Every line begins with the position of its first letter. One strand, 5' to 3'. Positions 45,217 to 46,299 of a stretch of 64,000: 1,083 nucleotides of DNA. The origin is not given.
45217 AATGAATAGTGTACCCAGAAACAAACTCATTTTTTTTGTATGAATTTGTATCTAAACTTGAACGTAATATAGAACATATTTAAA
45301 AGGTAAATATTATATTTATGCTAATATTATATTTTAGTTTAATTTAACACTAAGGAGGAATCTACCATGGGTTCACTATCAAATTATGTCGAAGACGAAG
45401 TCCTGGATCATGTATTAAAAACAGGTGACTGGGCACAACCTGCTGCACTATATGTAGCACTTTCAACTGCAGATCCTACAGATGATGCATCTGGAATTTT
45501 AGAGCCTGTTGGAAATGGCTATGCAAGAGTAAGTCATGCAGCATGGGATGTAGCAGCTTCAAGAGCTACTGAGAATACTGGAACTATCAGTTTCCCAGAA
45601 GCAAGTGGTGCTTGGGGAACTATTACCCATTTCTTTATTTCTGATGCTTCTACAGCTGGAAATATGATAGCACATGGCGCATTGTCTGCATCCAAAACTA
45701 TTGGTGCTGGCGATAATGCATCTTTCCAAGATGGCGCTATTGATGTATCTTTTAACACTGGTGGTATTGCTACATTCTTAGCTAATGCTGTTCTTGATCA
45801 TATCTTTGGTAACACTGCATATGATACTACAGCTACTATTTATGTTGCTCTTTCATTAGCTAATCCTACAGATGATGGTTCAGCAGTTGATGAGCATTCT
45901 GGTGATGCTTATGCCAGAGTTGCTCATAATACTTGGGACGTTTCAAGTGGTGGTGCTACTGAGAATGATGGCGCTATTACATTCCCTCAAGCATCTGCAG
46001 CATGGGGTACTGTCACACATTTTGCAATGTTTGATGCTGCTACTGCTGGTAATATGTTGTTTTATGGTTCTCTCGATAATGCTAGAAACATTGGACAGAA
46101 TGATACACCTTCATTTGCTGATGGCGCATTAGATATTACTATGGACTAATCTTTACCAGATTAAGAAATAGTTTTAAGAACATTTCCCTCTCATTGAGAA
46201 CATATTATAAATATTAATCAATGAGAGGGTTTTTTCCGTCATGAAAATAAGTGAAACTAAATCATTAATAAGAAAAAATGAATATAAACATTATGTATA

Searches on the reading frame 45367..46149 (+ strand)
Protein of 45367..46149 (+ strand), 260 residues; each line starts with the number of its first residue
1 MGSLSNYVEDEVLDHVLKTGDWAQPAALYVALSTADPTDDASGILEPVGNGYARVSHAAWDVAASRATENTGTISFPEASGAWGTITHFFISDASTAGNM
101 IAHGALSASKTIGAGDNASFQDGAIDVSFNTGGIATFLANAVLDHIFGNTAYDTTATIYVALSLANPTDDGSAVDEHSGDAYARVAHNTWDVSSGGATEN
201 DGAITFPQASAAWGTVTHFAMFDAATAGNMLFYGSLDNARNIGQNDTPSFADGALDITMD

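Call 11: search_protein_families(library=phrogs, proteins=[window:45367-46149:+], max_evalue=0.001)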
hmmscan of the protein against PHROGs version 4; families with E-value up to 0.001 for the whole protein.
window:45367-46149:+ (260 aa): 1 family
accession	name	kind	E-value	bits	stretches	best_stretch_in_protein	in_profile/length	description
phrog_240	-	head and packaging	4e-45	155.1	2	1-126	60-185/200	head protein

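Call 49: search_protein_families(library=pfam, proteins=[window:45367-46149:+], max_evalue=0.001)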
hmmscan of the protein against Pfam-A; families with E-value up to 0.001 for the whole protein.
window:45367-46149:+ (260 aa): 1 family
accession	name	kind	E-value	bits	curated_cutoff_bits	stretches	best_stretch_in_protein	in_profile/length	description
PF23140.1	Gp80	-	7e-77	256.4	27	2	4-127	2-127/128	Podophage GP4 fiber I protein gp80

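Call 57: search_solved_structures(query=window:45367-46149:+, max_evalue=0.01, show_alignments=1)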
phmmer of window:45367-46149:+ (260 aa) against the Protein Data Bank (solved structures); distinct sequences matched with E-value up to 0.01: 1.
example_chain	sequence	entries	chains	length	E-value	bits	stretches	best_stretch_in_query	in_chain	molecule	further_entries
8jou_a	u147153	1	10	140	4.9e-11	46.4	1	2-125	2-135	Virion-associated phage protein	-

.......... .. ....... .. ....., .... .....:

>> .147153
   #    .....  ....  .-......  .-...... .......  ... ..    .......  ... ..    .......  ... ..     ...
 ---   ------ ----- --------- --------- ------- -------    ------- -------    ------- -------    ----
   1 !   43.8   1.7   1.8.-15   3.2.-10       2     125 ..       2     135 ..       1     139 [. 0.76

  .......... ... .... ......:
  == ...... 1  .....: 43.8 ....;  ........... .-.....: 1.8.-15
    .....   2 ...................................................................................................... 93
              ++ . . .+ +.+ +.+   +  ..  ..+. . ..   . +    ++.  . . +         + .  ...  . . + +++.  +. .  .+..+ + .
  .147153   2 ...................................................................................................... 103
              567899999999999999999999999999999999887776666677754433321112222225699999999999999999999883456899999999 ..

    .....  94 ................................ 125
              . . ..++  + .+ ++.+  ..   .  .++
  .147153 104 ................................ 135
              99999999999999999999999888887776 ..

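Call 58: search_dna_similar(query=window:45367-46149:+, collection=phages, mode=protein, max_rows=40, max_evalue=0.00001, rows=spread)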
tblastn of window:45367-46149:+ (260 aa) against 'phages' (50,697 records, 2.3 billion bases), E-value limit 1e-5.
Records with a match: 90; places in all: 99; records where one place covers at least 80% of the query: 60.
Best place of each record, by identity: <60% 90.
By first word of the organism name: Ralstonia 31; Caulobacter 11; Burkholderia 10; Caudoviricetes 6; Methylophilales 3; Brevundimonas 3; Mycobacterium 3; Phage 2; Roseobacter 2; Bacillus 2; and 13 more.
By host as written in the record: Caulobacter vibrioides CB15 13; - 12; Ralstonia pseudosolanacearum 6; Ralstonia solanacearum 5; Ralstonia pseudosolanacearum I-31 (MT043) 5; Ralstonia pseudosolanacearum I-33 (MT061) 4; Ralstonia pseudosolanacearum I-15 (MT014) 4; Burkholderia cenocepacia 4; and 26 more.
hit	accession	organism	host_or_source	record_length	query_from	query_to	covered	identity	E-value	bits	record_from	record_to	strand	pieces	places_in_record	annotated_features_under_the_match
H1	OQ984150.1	Phage C72C1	-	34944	1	258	99%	42.9%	8e-25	206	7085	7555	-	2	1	head protein | virion structural protein | hypothetical protein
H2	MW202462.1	Caudoviricetes sp.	Manatee Spring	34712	1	259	98%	40.4%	2e-21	194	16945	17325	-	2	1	hypothetical protein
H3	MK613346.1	Roseobacter phage CRP-4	Rhodobacteraceae bacterium FZCC0023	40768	1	259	88%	42.7%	1e-18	158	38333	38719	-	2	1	hypothetical protein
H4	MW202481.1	Caudoviricetes sp.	Manatee Spring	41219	1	259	98%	38.0%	1e-17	175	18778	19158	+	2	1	hypothetical protein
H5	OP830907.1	Methylophilales phage MEP402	Methylophilales bacterium FZCC0133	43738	1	259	88%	41.4%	1e-15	138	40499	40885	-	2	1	hypothetical protein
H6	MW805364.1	Octadecabacter Antarctic DB virus 2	Octadecabacter sp. strain IceBac 430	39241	3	259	99%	36.7%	4e-12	142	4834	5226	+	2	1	hypothetical protein | tail tubular protein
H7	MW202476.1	Caudoviricetes sp.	Manatee Spring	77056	1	259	100%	35.8%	4e-29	121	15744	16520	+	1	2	b-glycanase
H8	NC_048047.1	Caulobacter phage CcrBL9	Caulobacter vibrioides CB15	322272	1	259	100%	33.6%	7e-10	124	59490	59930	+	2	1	hypothetical protein (x3)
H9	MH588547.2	Caulobacter phage CcrSC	Caulobacter vibrioides CB15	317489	1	259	90%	35.1%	7e-9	120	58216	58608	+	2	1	hypothetical protein (x2)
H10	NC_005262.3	Burkholderia phage Bcep22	-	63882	1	259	97%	32.1%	3e-10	124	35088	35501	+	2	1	head protein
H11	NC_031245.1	Bacillus phage SP-15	Bacillus subtilis W-23-S(r); Bacillus ...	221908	4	259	93%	32.4%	4e-6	106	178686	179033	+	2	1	hypothetical protein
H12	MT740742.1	Ralstonia phage Heva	Ralstonia pseudosolanacearum I-31 ...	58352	5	255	97%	31.0%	7e-8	116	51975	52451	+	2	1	hypothetical protein (x2)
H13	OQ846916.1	Alicyclobacillus phage KKP_3916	Alicyclobacillus acidoterrestris strain ...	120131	3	260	97%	31.0%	1e-10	126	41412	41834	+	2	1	hypothetical protein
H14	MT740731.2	Ralstonia phage Claudette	Ralstonia pseudosolanacearum I-15 ...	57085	1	255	95%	31.6%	2e-7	113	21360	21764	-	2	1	hypothetical protein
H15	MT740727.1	Ralstonia phage Alix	Ralstonia pseudosolanacearum I-15 ...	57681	1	255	95%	31.6%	2e-7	113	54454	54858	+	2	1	hypothetical protein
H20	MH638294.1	Ralstonia phage GP4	Ralstonia solanacearum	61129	1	255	95%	31.2%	3e-8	112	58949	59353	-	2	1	virion-associated phage protein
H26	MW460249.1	Pseudomonas phage Itty13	Pseudomonas aeruginosa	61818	1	247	87%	31.8%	8e-8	112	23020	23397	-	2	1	hypothetical protein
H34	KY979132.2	Acidovorax phage ACP17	Acidovorax citrulli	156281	5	118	44%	33.9%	2e-7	57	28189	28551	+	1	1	hypothetical protein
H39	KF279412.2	Mycobacterium phage Bane1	Mycobacterium smegmatis mc2 155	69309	133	234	39%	35.6%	9e-6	52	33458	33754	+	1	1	hypothetical protein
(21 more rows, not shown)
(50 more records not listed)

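Call 59: get_annotated_region(hit=H20, flank=4000)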
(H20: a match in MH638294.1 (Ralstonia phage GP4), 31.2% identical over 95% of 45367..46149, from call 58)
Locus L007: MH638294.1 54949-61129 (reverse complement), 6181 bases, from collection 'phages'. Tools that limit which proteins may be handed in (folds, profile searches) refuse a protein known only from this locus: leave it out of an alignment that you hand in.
description: Ralstonia phage GP4, complete genome.
organism: Ralstonia phage GP4 (NCBI taxid 2282904)
taxonomy: Viruses; Duplodnaviria; Heunggongvirae; Uroviricota; Caudoviricetes; Gervaisevirus; Gervaisevirus GP4
host: Ralstonia solanacearum; source: -; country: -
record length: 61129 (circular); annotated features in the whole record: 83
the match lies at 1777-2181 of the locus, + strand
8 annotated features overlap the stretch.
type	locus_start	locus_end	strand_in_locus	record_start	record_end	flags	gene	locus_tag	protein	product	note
CDS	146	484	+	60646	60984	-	-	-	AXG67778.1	hypothetical protein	-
CDS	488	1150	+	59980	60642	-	-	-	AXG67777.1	virion associated protein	-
CDS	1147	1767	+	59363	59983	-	-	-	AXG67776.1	hypothetical protein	-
CDS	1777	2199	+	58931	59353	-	-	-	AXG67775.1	virion-associated phage protein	-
CDS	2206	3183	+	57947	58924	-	-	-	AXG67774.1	virion-associated phage protein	-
CDS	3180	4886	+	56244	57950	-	-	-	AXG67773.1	hypothetical protein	-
CDS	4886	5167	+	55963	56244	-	-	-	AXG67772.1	virion-associated phage protein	-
CDS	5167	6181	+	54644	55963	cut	-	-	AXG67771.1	putative tail fiber protein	-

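Call 73: get_annotated_region(hit=H7, flank=12000)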
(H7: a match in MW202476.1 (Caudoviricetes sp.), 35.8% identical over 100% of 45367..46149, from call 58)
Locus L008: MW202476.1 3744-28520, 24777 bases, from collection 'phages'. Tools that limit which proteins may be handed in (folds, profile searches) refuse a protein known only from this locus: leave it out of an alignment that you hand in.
description: Siphoviridae sp. isolate cta39025, complete genome.
organism: Caudoviricetes sp. (NCBI taxid 2832643)
taxonomy: Viruses; Duplodnaviria; Heunggongvirae; Uroviricota; Caudoviricetes
host: -; source: Manatee Spring; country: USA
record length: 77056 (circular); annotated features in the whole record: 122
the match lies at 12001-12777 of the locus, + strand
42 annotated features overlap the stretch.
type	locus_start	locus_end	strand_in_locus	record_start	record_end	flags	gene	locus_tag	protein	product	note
CDS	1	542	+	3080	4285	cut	-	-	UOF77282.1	mu-like prophage tail protein gpP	-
CDS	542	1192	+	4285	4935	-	-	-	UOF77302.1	hypothetical protein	-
CDS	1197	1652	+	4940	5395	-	-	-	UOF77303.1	hypothetical protein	-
CDS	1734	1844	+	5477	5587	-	-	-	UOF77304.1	hypothetical protein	-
CDS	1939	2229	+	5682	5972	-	-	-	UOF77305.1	hypothetical protein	-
CDS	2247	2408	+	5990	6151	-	-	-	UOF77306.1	hypothetical protein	-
CDS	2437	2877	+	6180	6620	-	-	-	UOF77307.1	putative tail lysozyme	-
CDS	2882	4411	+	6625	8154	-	-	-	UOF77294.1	baseplate J-like protein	-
CDS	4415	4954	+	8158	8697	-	-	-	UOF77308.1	hypothetical protein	-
CDS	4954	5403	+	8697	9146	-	-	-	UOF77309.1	hypothetical protein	-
CDS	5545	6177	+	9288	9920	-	-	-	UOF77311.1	hypothetical protein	-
CDS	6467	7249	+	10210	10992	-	-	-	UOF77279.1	long tail fiber proximal subunit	-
CDS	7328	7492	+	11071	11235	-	-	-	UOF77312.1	hypothetical protein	-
CDS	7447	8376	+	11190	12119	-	-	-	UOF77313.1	hypothetical protein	-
CDS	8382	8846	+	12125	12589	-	-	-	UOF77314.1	ubiquinol oxidase subunit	-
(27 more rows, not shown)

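Call 84: get_annotated_region(hit=H1, flank=5000)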
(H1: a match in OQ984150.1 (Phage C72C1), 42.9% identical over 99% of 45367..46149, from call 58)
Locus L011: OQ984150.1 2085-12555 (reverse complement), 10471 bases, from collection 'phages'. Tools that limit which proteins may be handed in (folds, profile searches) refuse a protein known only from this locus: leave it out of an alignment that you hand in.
description: Phage C72C1, complete genome.
organism: Phage C72C1 (NCBI taxid 3053736)
taxonomy: Viruses; Duplodnaviria; Heunggongvirae; Uroviricota; Caudoviricetes
host: -; source: -; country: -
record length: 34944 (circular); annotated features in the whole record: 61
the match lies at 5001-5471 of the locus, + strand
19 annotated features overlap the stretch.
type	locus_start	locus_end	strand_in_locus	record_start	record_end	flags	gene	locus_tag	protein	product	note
CDS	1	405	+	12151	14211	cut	-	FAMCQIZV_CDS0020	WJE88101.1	portal protein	-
CDS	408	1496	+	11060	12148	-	-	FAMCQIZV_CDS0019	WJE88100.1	hypothetical protein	-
CDS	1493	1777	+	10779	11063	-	-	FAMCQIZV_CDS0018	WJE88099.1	hypothetical protein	-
CDS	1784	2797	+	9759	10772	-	-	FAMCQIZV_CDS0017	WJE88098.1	head scaffolding protein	-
CDS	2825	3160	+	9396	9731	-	-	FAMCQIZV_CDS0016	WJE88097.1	major head protein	-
CDS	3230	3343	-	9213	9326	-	-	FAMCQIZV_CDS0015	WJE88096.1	hypothetical protein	-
CDS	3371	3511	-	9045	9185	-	-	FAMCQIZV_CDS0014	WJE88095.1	hypothetical protein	-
CDS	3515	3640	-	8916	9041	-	-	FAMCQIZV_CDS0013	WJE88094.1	hypothetical protein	-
CDS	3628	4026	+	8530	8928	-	-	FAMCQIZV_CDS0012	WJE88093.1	major head protein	-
CDS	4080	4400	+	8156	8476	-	-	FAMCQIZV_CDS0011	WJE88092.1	hypothetical protein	-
CDS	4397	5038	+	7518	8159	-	-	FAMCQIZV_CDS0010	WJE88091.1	virion structural protein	-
CDS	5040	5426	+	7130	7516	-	-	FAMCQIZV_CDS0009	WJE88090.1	head protein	-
CDS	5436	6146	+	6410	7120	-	-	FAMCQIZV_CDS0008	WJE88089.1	hypothetical protein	-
CDS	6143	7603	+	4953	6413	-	-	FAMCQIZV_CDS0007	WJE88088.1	virion structural protein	-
CDS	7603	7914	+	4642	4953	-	-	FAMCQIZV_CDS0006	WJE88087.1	hypothetical protein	-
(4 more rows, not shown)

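Call 85: get_annotated_region(hit=H8, flank=6000)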
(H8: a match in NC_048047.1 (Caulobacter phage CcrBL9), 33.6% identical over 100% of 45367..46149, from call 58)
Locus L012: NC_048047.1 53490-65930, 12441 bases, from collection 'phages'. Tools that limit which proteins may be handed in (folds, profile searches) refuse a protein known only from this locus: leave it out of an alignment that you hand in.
description: Caulobacter phage CcrBL9, complete genome.
organism: Caulobacter phage CcrBL9 (NCBI taxid 2283270)
taxonomy: Viruses; Duplodnaviria; Heunggongvirae; Uroviricota; Caudoviricetes; Dolichocephalovirinae; Bertelyvirus; Bertelyvirus BL9
host: Caulobacter vibrioides CB15; source: -; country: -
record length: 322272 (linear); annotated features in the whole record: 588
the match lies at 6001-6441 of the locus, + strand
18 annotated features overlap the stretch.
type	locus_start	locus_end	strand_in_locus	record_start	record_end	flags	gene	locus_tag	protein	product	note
CDS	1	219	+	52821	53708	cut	-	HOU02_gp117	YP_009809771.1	hypothetical protein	-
CDS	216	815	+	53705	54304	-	-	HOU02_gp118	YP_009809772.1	hypothetical protein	-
CDS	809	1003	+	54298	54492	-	-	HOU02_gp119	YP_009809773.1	hypothetical protein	-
CDS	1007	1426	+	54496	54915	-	-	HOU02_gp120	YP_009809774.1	hypothetical protein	-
CDS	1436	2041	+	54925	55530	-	-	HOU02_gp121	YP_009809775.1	hypothetical protein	-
CDS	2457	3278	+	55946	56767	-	-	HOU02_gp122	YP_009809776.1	hypothetical protein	-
CDS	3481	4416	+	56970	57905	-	-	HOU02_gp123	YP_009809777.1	major head protein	-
CDS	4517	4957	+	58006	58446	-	-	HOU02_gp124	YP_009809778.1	minor capsid protein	-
CDS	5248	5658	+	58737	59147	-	-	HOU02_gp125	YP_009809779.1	hypothetical protein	-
CDS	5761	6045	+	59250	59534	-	-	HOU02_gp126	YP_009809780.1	hypothetical protein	-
CDS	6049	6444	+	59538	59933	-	-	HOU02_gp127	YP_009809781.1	hypothetical protein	-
CDS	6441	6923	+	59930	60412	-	-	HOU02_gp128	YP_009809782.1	hypothetical protein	-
CDS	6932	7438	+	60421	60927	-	-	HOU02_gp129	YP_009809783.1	tail fiber protein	-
CDS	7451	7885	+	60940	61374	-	-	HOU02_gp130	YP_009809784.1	hypothetical protein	-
CDS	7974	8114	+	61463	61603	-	-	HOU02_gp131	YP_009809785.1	hypothetical protein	-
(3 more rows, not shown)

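Call 86: get_annotated_region(hit=H10, flank=5000)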
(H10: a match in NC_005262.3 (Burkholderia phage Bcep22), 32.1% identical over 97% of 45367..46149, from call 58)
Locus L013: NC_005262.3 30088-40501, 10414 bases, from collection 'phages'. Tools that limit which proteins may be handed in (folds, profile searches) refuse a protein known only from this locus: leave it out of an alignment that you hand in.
description: Burkholderia cepacia phage Bcep22, complete genome.
organism: Burkholderia phage Bcep22 (NCBI taxid 2883944)
taxonomy: Viruses; Duplodnaviria; Heunggongvirae; Uroviricota; Caudoviricetes; Lessievirus; Lessievirus bcep22
host: -; source: -; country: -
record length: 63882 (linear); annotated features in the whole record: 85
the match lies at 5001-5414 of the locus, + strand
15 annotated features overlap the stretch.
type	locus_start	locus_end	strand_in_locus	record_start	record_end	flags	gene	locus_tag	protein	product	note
CDS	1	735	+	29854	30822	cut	-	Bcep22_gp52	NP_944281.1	hypothetical protein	originally annotated as gp51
CDS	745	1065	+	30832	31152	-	-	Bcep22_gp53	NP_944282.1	hypothetical protein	originally annotated as gp52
CDS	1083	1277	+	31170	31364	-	-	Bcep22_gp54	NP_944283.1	CsrA-like regulator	originally annotated as gp53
CDS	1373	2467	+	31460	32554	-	-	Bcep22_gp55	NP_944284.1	major head protein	originally annotated as gp54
CDS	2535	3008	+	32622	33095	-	-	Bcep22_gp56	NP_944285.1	virion structural protein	originally annotated as gp55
regulatory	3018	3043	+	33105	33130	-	-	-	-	terminator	-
CDS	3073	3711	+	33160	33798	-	-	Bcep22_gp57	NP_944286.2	hypothetical protein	originally annotated as gp56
CDS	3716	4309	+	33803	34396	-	-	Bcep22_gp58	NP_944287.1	structural protein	originally annotated as gp57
CDS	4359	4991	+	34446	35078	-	-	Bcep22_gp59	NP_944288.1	virion structural protein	originally annotated as gp58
CDS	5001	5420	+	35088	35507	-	-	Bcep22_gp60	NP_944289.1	head protein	originally annotated as gp59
CDS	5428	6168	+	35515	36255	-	-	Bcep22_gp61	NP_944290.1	virion structural protein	originally annotated as gp60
CDS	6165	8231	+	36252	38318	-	-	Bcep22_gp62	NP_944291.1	pectin lyase activity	originally annotated as gp61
CDS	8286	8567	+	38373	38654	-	-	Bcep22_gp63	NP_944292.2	virion-associated phage protein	originally annotated as gp62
CDS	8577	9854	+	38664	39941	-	-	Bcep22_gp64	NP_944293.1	tail fiber protein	originally annotated as gp63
CDS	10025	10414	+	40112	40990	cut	-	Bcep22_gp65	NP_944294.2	tail fiber protein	originally annotated as gp64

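Call 87: get_annotated_region(hit=H11, flank=6000)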
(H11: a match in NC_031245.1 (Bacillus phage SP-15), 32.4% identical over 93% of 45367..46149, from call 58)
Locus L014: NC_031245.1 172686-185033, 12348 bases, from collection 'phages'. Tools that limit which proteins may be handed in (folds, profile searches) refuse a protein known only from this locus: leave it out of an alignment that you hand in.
description: Bacillus phage SP-15, complete genome.
organism: Bacillus phage SP-15 (NCBI taxid 1792032)
taxonomy: Viruses; Duplodnaviria; Heunggongvirae; Uroviricota; Caudoviricetes; Thornevirus; Thornevirus SP15
host: Bacillus subtilis W-23-S(r); Bacillus licheniformis ATCC 9945a; source: soil sample; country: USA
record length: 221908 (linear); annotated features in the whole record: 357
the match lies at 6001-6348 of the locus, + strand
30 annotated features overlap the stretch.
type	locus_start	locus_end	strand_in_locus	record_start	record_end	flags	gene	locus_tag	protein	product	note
CDS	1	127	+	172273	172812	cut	-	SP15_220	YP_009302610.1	hypothetical protein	-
CDS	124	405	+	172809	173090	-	-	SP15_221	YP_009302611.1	hypothetical protein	-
CDS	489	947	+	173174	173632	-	-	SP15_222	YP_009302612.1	hypothetical protein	-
CDS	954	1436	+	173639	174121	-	-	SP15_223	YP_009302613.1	hypothetical protein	-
CDS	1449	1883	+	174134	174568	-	-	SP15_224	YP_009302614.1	hypothetical protein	-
CDS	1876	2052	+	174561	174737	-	-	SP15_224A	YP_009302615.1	hypothetical protein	-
CDS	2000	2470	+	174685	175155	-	-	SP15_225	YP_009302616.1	hypothetical protein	-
regulatory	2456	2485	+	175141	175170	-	-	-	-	terminator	rho-independent terminator; discovered using ARNold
CDS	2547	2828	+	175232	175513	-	-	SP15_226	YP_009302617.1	hypothetical protein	-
CDS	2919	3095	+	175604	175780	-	-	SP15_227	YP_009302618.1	hypothetical protein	-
CDS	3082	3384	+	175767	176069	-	-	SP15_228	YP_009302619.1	hypothetical protein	-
CDS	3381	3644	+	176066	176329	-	-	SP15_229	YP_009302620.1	hypothetical protein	-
CDS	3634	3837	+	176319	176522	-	-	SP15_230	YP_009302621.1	hypothetical protein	2 transmembrane domains shown using TMHMM and Phobius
CDS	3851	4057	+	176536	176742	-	-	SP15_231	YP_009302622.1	hypothetical protein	-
regulatory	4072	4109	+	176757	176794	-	-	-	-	terminator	rho-independent terminator; discovered using ARNold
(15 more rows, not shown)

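Call 98: find_related_loci(query=window:45367-46149:+, collection=viral_contigs, flank=10000)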
Query window:45367-46149:+ (260 aa) in viral_contigs; peptide patterns used: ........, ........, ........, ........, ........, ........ (x = any residue, [..] = any of these).
7 stretches matched a pattern; 1 encode a relative of the query (tblastn E <= 1e-3); 1 distinct loci.
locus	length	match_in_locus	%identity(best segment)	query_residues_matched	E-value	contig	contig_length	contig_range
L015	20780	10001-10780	92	1-260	3e-158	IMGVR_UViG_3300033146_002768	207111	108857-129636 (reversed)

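Call 106: get_annotated_region(hit=H3, flank=4000)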
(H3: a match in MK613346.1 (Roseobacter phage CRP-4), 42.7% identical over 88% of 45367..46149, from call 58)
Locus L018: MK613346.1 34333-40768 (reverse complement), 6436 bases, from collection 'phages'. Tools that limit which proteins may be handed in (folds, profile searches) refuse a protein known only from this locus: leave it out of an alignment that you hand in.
description: Roseobacter phage CRP-4, complete genome.
organism: Roseobacter phage CRP-4 (NCBI taxid 2559283)
taxonomy: Viruses; Duplodnaviria; Heunggongvirae; Uroviricota; Caudoviricetes; Zobellviridae; Cobavirinae; Veravirus
host: Rhodobacteraceae bacterium FZCC0023; source: East Sea of China; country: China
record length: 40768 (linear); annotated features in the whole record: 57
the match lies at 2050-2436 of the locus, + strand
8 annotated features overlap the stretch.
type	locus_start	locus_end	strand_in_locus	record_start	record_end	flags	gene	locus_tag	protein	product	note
CDS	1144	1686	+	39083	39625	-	-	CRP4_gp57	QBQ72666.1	hypothetical protein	-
CDS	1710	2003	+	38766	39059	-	-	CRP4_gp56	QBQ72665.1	putative structural protein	-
CDS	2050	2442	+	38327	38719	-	-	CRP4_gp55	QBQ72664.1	hypothetical protein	-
CDS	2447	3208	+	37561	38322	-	-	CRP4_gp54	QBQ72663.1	hypothetical protein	-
CDS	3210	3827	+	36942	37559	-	-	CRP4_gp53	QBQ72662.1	putative fiber protein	-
CDS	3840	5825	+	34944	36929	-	-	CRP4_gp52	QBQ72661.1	hypothetical protein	-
CDS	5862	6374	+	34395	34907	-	-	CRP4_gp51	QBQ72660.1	hypothetical protein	-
CDS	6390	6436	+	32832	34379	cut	-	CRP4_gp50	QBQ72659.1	terminase large subunit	-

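Call 107: get_annotated_region(hit=H13, flank=4000)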
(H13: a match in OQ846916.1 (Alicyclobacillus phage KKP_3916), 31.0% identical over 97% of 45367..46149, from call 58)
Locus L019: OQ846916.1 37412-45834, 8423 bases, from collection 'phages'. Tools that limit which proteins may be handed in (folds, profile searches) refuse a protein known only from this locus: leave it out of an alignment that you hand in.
description: Alicyclobacillus phage KKP_3916, complete genome.
organism: Alicyclobacillus phage KKP_3916 (NCBI taxid 3040651)
taxonomy: Viruses; Duplodnaviria; Heunggongvirae; Uroviricota; Caudoviricetes
host: Alicyclobacillus acidoterrestris strain KKP 3133; source: orchard soil; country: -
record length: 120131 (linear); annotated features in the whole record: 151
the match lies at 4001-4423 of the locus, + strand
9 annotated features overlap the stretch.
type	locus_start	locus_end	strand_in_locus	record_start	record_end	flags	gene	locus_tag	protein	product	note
CDS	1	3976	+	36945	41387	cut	-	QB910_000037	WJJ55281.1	hypothetical protein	-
CDS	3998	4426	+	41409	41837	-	-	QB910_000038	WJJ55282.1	hypothetical protein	-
CDS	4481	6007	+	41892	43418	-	-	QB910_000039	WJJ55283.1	hypothetical protein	-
CDS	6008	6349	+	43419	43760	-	-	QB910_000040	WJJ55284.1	hypothetical protein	-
CDS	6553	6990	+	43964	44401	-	-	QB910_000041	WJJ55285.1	hypothetical protein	-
CDS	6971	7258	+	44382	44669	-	-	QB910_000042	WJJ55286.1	hypothetical protein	-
CDS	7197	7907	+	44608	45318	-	-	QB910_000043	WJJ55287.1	hypothetical protein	-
CDS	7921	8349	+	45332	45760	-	-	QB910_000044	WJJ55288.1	hypothetical protein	-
CDS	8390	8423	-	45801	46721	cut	-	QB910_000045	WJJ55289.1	hypothetical protein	-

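Call 108: get_annotated_region(hit=H26, flank=4000)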
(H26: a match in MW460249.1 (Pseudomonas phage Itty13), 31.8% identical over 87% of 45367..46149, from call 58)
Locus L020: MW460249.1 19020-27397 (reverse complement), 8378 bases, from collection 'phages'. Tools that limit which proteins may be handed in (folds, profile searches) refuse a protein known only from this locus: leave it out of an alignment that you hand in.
description: Pseudomonas phage Itty13, complete genome.
organism: Pseudomonas phage Itty13 (NCBI taxid 2805750)
taxonomy: Viruses; Duplodnaviria; Heunggongvirae; Uroviricota; Caudoviricetes; Ittyvirus; Ittyvirus itty13
host: Pseudomonas aeruginosa; source: sewage sample; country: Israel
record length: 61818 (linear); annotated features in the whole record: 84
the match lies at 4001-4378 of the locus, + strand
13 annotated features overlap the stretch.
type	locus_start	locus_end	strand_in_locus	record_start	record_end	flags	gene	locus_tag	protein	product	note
CDS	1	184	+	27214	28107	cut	-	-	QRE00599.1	hypothetical protein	-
CDS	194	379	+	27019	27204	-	-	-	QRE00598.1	hypothetical protein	-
CDS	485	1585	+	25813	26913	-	-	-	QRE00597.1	hypothetical protein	-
CDS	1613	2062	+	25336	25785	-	-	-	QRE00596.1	hypothetical protein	-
CDS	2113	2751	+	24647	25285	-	-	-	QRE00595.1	hypothetical protein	-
CDS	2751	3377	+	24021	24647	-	-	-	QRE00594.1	hypothetical protein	-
CDS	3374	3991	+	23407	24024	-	-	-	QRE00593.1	hypothetical protein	-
CDS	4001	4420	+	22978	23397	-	-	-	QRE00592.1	hypothetical protein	-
CDS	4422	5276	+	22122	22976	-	-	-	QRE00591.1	hypothetical protein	-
CDS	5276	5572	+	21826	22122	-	-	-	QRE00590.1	hypothetical protein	-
CDS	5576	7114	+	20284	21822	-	-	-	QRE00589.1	hypothetical protein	-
CDS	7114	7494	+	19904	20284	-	-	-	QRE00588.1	hypothetical protein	-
CDS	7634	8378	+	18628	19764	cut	-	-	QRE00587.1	hypothetical protein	-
